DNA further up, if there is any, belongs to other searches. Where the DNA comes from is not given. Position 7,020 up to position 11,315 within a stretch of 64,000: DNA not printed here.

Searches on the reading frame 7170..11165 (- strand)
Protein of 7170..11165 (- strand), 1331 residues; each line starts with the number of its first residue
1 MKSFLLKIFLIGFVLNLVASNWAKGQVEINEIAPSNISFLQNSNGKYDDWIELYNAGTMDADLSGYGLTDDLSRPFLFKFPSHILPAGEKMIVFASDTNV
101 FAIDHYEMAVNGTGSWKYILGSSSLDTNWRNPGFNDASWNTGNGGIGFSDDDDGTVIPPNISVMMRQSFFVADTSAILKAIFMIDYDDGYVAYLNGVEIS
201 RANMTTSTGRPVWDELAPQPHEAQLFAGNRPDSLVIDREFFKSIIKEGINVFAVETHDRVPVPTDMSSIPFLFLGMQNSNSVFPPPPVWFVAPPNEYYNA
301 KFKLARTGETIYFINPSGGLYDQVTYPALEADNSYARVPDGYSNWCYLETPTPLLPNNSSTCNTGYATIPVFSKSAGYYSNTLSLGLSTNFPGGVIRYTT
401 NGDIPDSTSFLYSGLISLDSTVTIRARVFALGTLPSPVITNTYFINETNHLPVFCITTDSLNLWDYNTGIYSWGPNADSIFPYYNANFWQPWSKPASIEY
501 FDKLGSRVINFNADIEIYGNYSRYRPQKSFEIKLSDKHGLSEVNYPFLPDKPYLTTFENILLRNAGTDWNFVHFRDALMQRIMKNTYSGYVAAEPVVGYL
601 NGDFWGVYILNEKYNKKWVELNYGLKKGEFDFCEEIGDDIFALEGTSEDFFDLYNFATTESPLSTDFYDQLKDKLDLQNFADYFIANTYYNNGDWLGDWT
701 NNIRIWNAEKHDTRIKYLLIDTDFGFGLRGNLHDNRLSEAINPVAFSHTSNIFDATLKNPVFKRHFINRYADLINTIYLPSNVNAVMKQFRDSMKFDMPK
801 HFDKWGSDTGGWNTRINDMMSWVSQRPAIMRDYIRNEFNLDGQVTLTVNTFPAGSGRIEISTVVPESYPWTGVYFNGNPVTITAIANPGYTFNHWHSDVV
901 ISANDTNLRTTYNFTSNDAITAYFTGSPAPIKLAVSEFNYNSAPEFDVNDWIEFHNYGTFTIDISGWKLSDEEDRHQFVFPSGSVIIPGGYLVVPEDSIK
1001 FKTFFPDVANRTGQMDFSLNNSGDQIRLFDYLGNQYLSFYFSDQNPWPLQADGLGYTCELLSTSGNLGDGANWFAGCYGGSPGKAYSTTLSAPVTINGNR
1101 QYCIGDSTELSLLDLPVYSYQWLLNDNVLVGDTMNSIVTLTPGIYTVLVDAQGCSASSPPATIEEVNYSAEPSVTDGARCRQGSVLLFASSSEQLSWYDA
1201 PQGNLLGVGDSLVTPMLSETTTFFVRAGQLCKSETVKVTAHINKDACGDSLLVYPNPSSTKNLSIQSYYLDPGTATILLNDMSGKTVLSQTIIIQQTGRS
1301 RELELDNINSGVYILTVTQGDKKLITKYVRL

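Call 59: search_protein_families(library=pfam, proteins=[window:7170-11165:-], max_evalue=0.0001)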
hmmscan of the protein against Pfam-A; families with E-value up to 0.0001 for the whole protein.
window:7170-11165:- (1331 aa): 7 families
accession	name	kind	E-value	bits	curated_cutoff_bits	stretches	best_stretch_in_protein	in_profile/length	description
PF00932.25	LTD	-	1.5e-32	112.6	34.3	2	929-1035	4-101/109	Lamin Tail Domain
PF08757.17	CotH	-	5.1e-31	108.8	23.8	1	515-830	1-322/322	CotH kinase protein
PF13290.12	CHB_HEX_C_1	-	3.7e-13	49.6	22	1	376-440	3-67/67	Chitobiase/beta-hexosaminidase C-terminal domain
PF13287.12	Fn3_assoc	-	2e-10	41.1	23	1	387-443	3-59/59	Fn3 associated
PF19081.6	Ig_7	-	5.2e-09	36.7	27.3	1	1172-1243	4-83/84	Ig-like domain CHU_C associated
PF18962.6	Por_Secre_tail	-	2.5e-08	34.5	27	1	1253-1327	1-72/75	Secretion system C-terminal sorting domain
PF18998.6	Flg_new_2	-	8.4e-08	32.5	23.6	1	871-925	16-70/73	Divergent InlB B-repeat domain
